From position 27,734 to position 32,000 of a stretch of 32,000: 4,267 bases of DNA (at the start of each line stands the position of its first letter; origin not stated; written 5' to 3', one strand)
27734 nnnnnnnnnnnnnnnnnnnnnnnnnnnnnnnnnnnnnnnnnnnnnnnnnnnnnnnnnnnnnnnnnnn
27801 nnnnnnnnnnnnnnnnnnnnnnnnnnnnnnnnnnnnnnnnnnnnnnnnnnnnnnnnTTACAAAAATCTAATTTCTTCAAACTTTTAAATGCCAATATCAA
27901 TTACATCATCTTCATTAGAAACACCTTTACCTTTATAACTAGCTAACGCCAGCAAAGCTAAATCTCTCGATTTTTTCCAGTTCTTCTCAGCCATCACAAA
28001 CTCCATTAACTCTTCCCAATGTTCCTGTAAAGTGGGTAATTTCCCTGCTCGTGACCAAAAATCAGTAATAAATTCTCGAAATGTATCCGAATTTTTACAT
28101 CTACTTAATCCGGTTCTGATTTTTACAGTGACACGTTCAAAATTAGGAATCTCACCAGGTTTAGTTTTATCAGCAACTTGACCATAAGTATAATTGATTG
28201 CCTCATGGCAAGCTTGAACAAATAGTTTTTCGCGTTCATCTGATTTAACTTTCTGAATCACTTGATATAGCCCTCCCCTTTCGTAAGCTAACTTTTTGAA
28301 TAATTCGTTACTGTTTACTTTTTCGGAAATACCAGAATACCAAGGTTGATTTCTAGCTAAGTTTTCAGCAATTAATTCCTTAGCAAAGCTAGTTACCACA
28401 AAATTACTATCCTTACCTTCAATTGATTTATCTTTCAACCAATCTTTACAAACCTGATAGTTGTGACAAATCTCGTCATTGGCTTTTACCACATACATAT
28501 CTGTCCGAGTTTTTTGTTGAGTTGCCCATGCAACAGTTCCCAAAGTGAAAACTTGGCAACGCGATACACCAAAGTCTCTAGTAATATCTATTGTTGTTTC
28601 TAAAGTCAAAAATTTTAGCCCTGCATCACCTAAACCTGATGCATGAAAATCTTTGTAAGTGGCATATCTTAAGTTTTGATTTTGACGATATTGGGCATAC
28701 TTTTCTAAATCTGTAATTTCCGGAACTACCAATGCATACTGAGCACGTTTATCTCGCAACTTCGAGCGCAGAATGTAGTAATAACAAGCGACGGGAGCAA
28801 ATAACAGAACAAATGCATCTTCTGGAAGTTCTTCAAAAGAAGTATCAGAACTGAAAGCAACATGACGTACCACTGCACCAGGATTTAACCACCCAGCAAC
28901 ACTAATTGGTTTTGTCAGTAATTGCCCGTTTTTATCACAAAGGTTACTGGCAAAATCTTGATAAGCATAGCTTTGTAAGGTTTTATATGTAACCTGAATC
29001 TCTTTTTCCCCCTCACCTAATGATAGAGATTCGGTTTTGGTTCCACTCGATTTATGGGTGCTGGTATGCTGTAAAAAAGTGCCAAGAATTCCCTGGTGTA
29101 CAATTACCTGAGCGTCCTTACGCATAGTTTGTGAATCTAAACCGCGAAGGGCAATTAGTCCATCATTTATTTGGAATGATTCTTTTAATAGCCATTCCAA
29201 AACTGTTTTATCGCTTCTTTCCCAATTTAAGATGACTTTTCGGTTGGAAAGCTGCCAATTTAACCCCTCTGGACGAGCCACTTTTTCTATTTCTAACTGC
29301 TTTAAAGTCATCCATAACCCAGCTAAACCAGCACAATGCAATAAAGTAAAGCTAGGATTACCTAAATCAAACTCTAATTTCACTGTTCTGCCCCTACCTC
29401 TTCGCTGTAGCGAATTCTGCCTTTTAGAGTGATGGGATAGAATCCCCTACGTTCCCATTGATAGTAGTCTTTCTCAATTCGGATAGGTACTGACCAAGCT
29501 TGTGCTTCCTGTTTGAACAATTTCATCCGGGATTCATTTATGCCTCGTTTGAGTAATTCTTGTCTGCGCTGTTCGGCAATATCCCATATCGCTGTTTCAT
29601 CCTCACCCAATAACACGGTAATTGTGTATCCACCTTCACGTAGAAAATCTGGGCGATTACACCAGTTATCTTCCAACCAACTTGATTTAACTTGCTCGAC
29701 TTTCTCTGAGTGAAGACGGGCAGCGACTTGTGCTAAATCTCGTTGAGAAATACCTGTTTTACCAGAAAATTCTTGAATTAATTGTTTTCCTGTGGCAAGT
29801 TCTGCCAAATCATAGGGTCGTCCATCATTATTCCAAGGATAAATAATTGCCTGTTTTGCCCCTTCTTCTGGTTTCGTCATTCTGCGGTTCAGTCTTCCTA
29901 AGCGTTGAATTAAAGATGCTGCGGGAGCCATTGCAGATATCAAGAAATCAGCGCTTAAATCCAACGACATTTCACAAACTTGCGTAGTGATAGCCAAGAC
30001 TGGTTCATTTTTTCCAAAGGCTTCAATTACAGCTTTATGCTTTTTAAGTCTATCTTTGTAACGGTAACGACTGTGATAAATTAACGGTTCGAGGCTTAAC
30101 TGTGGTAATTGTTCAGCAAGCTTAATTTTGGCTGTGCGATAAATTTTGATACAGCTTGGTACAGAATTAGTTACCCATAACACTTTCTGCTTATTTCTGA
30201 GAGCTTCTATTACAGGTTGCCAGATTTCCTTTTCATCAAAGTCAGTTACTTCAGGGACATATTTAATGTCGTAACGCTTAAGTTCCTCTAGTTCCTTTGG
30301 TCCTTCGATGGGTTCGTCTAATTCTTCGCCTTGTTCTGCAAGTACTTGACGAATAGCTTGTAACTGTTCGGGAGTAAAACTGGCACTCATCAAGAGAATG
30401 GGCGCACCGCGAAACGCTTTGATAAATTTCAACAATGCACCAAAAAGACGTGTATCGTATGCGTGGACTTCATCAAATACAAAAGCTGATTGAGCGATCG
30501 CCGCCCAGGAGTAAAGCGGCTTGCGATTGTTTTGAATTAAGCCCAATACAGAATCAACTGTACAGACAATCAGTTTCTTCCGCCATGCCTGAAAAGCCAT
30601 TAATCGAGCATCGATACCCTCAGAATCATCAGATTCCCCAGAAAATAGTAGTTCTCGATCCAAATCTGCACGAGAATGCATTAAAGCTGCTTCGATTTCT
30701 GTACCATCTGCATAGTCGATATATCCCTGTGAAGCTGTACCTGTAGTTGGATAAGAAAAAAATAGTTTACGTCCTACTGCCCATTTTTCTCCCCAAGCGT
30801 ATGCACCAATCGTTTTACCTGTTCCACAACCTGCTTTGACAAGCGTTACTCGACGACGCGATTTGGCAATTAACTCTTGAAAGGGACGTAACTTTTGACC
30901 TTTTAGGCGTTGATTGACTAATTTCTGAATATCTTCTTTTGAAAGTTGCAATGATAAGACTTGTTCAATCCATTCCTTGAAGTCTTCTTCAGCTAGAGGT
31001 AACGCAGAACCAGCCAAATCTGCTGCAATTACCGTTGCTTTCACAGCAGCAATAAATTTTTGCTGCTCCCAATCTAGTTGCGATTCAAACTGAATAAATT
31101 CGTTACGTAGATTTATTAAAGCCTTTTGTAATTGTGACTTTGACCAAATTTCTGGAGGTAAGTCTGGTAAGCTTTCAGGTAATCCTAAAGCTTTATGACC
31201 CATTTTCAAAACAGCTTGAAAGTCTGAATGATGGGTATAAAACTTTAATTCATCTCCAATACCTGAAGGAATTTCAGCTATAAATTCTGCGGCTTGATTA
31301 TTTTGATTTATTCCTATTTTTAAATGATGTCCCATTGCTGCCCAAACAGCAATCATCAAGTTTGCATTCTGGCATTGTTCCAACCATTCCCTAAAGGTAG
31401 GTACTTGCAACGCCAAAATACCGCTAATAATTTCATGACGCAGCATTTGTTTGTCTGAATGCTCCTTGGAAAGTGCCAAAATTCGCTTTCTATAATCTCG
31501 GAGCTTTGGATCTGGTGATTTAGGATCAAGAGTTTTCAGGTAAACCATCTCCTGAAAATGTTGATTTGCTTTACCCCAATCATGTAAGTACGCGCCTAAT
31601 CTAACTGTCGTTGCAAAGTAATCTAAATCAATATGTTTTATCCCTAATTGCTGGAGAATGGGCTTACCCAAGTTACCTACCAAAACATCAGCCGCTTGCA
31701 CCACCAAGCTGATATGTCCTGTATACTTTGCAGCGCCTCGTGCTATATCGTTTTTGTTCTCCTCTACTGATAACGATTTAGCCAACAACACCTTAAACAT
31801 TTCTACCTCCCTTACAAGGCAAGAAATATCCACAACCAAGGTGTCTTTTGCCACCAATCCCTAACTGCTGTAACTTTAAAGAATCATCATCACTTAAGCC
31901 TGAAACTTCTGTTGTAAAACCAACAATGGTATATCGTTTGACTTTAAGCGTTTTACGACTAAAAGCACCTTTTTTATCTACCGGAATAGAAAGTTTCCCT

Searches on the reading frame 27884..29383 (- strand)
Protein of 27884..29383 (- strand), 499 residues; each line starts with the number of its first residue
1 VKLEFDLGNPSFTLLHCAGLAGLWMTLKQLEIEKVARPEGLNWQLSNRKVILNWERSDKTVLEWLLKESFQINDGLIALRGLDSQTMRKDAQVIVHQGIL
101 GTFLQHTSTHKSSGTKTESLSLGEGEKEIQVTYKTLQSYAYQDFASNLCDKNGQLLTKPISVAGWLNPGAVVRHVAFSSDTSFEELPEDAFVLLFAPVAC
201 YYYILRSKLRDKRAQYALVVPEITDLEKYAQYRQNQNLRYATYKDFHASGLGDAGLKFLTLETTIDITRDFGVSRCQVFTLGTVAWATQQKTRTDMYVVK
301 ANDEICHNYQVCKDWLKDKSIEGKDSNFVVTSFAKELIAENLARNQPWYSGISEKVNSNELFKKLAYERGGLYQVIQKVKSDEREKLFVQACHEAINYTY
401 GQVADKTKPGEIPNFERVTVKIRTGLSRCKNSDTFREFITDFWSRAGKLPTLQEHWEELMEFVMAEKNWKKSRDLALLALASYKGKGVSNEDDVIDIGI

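Call 4: search_protein_families(library=pfam, proteins=[window:27884-29383:-], max_evalue=0.01)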
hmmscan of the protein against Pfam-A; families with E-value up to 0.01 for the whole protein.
window:27884-29383:- (499 aa): 1 family
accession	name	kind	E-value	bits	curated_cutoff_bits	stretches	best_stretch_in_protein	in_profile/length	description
PF24121.1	Cas8b_N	-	0.0068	16.3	27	0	180-231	160-218/265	Type I-B CRISPR Cas8b N-terminal domain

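Call 5: search_protein_families(library=ncbifam, proteins=[window:27884-29383:-], max_evalue=0.01)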
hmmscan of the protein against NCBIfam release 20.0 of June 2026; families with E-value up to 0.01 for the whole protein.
window:27884-29383:- (499 aa): 3 families
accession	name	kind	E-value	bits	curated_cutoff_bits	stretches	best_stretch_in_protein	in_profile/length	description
TIGR03485.1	cas_csx13_N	hypoth_equivalog_domain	2.4e-98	328.8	80.85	1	4-319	2-312/316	type I-MYXAN CRISPR-associated Cas8a1/Cmx1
TIGR03486.1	cas_csx13_C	hypoth_equivalog_domain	2.1e-41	141.8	47.4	1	338-484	1-152/152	CRISPR-associated protein Cas8a1/Csx13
TIGR04413.1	MYXAN_cmx8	equivalog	9.1e-08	31.2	150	1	180-354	200-376/537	type I-MYXAN CRISPR-associated protein Cmx8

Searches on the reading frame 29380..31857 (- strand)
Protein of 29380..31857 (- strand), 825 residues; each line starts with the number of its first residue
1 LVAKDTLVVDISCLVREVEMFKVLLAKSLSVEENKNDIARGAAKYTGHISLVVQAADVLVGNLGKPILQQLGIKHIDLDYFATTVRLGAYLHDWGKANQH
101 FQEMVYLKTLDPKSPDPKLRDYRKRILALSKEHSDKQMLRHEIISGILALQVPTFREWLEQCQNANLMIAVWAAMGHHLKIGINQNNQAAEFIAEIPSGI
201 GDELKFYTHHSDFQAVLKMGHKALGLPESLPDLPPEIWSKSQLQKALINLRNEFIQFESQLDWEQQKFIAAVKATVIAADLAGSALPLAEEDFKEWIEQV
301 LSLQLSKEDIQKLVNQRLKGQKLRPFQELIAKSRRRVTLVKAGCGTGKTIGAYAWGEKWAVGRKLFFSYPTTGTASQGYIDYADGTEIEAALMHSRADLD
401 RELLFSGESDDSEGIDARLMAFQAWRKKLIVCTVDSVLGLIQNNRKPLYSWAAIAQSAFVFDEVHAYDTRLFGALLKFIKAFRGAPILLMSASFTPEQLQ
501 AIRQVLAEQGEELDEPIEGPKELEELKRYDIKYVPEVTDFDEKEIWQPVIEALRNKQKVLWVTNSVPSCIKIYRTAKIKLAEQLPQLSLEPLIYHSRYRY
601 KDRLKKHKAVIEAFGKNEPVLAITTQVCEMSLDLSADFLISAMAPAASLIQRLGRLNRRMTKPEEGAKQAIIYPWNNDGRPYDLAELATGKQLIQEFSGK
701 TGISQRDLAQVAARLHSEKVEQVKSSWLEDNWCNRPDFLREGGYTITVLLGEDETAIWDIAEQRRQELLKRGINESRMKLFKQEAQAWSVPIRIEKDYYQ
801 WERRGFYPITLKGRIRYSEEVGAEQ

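Call 4: search_protein_families(library=pfam, proteins=[window:29380-31857:-], max_evalue=0.01)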
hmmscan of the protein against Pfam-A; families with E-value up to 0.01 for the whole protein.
window:29380-31857:- (825 aa): 5 families
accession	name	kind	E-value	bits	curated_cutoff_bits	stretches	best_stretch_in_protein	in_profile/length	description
PF22590.2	Cas3-like_C_2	-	1.3e-25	90.1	27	1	556-659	2-104/106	CRISPR-associated nuclease/helicase Cas3, C-terminal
PF18019.7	Cas3_HD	-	1.2e-06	29.1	23.1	1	75-276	47-194/207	Cas3, HD domain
PF00270.35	DEAD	-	2.3e-05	24.6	26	1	335-500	14-165/167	DEAD/DEAH box helicase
PF00271.37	Helicase_C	-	0.00057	20.6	23.5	1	554-658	13-108/110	Helicase conserved C-terminal domain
PF13604.12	AAA_30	-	0.0065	16.7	27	0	330-504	13-133/191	AAA domain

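Call 5: search_protein_families(library=ncbifam, proteins=[window:29380-31857:-], max_evalue=0.01)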
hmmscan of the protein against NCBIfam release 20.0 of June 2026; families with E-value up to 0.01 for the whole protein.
window:29380-31857:- (825 aa): 5 families
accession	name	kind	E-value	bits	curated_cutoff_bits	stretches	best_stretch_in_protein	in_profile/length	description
TIGR01587.1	cas3_core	equivalog_domain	2.6e-52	178.1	102.45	1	338-695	2-356/358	CRISPR-associated helicase Cas3'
TIGR02621.3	cas3_GSU0051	exception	3.1e-33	115.6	400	2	458-718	170-427/854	type I-G CRISPR-associated helicase/endonuclease Cas3g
NF007248.0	PRK09694.1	equivalog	1e-25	89.9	569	1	428-662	412-665/878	CRISPR-associated helicase/endonuclease Cas3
TIGR01596.1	cas3_HD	equivalog_domain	1.2e-09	38.5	43.45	1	67-284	22-177/178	CRISPR-associated endonuclease Cas3''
TIGR02562.1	cas3_yersinia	equivalog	0.00013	19.9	565.95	0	87-105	118-136/1110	type I-F CRISPR-associated helicase Cas3f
